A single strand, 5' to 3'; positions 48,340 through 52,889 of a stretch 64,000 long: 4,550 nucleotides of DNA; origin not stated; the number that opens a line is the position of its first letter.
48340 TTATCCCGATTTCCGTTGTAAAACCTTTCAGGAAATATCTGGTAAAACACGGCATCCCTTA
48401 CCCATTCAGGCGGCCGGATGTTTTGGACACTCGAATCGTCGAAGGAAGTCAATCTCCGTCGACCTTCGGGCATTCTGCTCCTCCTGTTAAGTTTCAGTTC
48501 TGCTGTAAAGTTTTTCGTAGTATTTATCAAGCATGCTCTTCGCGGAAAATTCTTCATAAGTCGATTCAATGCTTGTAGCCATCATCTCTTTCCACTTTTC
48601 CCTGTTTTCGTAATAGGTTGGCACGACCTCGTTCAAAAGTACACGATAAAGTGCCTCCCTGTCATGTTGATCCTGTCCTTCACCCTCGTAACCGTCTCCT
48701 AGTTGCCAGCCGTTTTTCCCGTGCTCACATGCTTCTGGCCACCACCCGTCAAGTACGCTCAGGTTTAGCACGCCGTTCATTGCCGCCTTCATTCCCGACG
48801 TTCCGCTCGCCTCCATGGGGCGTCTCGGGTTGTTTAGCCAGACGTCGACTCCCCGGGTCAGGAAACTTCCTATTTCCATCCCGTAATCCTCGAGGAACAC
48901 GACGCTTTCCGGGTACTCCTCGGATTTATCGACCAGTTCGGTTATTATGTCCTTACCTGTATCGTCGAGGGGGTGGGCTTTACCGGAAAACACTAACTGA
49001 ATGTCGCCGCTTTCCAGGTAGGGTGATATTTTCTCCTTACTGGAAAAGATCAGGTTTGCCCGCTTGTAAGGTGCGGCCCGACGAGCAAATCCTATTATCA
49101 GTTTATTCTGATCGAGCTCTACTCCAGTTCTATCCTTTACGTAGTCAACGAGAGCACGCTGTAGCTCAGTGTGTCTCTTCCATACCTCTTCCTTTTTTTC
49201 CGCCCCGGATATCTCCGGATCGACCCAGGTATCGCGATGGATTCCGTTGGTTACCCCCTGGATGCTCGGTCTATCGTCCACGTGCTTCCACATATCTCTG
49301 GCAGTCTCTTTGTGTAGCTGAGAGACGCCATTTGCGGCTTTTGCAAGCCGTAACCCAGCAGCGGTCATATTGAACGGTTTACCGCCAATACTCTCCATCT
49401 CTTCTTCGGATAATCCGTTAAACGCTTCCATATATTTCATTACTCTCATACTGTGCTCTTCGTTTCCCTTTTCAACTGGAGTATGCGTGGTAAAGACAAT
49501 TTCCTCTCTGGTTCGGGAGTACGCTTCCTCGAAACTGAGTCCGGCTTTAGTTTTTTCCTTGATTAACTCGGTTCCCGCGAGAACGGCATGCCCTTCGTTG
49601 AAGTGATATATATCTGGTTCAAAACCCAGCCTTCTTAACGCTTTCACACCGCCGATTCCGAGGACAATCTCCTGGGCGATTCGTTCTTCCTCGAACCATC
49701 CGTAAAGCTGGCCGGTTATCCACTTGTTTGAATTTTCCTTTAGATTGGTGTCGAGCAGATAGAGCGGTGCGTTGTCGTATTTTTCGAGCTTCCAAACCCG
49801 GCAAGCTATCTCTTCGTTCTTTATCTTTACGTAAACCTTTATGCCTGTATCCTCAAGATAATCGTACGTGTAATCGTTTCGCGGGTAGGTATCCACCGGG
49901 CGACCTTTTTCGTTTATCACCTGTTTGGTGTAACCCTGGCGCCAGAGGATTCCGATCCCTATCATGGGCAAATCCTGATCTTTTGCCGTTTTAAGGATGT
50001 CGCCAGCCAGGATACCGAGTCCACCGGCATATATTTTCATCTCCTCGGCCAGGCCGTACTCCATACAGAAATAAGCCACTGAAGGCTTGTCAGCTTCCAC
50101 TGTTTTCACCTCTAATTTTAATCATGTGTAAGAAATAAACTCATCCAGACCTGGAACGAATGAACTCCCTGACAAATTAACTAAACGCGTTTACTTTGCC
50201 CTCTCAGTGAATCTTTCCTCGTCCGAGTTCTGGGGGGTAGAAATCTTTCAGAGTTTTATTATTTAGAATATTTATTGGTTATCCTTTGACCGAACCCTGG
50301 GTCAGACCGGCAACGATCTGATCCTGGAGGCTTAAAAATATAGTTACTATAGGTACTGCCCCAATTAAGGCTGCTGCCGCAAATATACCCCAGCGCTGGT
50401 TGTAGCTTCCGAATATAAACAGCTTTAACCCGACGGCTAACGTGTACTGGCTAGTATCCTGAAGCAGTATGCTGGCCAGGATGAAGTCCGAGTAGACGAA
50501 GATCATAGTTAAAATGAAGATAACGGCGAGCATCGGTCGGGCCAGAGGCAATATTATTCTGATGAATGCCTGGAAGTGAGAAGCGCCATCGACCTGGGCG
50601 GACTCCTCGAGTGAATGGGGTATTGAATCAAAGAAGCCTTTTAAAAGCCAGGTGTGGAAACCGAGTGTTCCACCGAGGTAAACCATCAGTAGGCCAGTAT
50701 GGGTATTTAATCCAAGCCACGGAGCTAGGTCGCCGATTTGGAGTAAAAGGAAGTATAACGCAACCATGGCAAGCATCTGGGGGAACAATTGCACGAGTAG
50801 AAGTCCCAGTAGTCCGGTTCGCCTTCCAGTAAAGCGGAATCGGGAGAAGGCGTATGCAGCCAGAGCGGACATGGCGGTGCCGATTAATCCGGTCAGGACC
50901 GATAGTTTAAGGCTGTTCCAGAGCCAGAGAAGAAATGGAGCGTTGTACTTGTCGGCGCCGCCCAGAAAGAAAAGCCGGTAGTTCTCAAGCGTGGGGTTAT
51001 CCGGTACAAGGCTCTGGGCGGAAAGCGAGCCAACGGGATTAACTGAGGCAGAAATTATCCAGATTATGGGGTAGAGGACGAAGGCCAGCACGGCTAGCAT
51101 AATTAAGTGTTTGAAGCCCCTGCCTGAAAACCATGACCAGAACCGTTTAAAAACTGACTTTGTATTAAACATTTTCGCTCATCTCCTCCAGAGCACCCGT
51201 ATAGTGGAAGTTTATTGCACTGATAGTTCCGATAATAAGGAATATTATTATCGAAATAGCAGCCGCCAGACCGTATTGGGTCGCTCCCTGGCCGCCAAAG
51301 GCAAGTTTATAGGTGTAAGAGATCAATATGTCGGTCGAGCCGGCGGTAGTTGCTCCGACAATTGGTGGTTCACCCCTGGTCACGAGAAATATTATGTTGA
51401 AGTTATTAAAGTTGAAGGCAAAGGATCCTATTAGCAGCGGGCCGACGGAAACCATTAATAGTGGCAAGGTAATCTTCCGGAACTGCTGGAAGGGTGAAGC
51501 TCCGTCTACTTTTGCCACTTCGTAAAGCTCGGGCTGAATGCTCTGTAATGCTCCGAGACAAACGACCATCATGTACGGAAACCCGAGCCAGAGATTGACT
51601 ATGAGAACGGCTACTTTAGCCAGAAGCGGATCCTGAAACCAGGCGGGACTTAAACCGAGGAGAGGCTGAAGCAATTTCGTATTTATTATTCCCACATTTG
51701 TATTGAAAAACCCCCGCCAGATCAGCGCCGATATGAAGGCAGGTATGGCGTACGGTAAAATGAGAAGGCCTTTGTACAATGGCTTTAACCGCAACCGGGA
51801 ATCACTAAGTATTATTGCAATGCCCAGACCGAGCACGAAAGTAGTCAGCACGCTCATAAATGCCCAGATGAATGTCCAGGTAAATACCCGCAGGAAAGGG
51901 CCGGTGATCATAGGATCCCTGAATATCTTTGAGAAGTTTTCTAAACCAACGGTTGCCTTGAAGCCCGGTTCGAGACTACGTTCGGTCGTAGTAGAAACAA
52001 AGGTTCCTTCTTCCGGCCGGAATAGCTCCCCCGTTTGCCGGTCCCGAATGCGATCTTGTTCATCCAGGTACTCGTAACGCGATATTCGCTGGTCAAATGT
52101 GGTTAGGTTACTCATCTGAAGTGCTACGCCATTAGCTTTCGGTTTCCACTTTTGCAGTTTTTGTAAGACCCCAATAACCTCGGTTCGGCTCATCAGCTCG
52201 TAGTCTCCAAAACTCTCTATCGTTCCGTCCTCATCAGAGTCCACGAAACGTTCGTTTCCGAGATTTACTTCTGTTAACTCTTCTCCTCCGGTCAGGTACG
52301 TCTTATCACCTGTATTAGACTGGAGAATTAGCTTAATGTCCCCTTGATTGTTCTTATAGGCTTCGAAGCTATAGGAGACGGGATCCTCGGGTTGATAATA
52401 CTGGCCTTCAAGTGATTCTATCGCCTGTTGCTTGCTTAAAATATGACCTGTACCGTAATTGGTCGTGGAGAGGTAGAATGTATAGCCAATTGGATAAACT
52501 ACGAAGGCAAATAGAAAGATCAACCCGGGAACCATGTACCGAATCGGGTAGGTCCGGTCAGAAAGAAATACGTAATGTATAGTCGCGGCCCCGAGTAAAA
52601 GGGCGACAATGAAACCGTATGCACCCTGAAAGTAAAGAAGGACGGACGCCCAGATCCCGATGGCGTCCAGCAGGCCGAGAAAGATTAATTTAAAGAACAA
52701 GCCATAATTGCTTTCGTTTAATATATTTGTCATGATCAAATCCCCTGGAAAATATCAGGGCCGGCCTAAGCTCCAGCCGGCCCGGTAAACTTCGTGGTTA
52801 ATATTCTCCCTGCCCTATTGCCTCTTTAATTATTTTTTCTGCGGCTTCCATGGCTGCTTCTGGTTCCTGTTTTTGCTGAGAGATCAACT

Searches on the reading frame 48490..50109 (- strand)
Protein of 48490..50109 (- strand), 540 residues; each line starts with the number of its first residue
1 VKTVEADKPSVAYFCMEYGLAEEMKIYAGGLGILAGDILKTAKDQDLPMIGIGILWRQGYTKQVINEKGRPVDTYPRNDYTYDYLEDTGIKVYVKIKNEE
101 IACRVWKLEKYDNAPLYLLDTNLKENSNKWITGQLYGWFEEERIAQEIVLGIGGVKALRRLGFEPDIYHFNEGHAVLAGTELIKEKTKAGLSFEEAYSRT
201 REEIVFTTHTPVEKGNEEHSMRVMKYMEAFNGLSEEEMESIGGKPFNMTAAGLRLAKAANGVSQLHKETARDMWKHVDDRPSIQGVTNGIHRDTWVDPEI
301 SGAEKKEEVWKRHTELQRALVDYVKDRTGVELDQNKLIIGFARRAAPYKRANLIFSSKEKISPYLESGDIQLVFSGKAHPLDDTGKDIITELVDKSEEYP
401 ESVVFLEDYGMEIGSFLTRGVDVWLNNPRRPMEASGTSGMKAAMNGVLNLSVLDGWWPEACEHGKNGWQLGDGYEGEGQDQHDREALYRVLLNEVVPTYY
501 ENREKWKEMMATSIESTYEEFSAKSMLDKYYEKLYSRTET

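Call 43: search_protein_families(library=ncbifam, proteins=[window:48490-50109:-], max_evalue=0.00001)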
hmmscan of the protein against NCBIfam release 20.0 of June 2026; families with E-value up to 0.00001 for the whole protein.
window:48490-50109:- (540 aa): 9 families
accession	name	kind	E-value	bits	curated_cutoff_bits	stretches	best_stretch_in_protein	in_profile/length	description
TIGR02094.1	more_P_ylases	subfamily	3.4e-192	640.4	191.7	2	11-303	1-315/600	alpha-glucan family phosphorylase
NF041129.1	maldex_phorlase_Thcocales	equivalog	1.2e-140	470.3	1500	2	331-537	474-686/816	maltodextrin phosphorylase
TIGR02093.1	P_ylase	subfamily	8.2e-20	70.5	552.9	1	309-455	510-670/804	glycogen/starch/alpha-glucan family phosphorylase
TIGR02095.1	glgA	subfamily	1.1e-13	50.7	328.45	1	87-536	56-475/477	glycogen/starch synthase, ADP-glucose type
NF010698.0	PRK14098.1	equivalog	2.3e-13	49.6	754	1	144-536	121-484/489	starch synthase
NF001903.0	PRK00654.2-2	equivalog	7.3e-10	38.1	616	1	92-537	61-477/482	glycogen synthase GlgA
NF011561.0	PRK14985.1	equivalog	1.7e-09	36.5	1273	1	315-460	509-668/800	maltodextrin phosphorylase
NF001900.0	PRK00654.1-3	equivalog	1.7e-07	30.1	509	1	267-535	207-455/481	glycogen synthase GlgA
NF011562.0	PRK14986.1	equivalog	3e-06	25.6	1546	0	402-463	623-684/815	glycogen phosphorylase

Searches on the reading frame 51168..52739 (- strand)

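Call 43: search_protein_families(library=ncbifam, proteins=[window:51168-52739:-], max_evalue=0.00001)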
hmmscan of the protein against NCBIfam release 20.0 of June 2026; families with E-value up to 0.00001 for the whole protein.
window:51168-52739:- (524 aa): 13 families
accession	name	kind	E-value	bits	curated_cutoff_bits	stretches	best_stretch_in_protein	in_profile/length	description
NF008232.0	PRK10999.1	equivalog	6.5e-136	454.1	392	1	15-514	17-515/520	maltose ABC transporter permease MalF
NF007852.0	PRK10561.1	equivalog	4.9e-24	85.7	335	1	263-514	53-288/295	sn-glycerol-3-phosphate ABC transporter permease UgpA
NF040931.1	ABC_arch_GlcT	equivalog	1.1e-18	67.9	360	1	256-511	29-267/278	glucose ABC transporter permease GlcT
TIGR01581.1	Mo_ABC_porter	hypoth_equivalog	3e-14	53.1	210.3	1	290-433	27-161/225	ABC transporter permease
TIGR03262.1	PhnU2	equivalog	6e-13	48.3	593.25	1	263-500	37-243/546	putative 2-aminoethylphosphonate ABC transporter permease subunit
TIGR02141.1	modB_ABC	equivalog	4.2e-10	39.6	182.6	1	289-454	3-159/208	molybdate ABC transporter permease subunit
TIGR02139.1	permease_CysT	equivalog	1.1e-09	38.3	246.1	1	263-504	33-256/265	sulfate ABC transporter permease subunit CysT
TIGR00969.1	3a0106s02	subfamily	1.4e-09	37.9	240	1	265-504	46-267/272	sulfate ABC transporter permease subunit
NF007044.0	PRK09497.1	equivalog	1.4e-09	37.8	348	1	261-509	45-270/285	spermidine/putrescine ABC transporter permease PotB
NF040839.1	tungstate_WtpB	equivalog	6.6e-09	35.8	340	1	283-453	43-203/251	tungstate ABC transporter permease WtpB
NF008208.0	PRK10971.1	equivalog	2e-07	30.8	415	1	278-450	51-215/277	sulfate/thiosulfate ABC transporter permease CysT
NF007963.0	PRK10683.1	equivalog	3.2e-07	30.1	489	1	261-512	78-306/317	putrescine ABC transporter permease PotH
NF011624.0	PRK15050.1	equivalog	3.7e-07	29.5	247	1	261-453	54-239/297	2-aminoethylphosphonate ABC transporter permease subunit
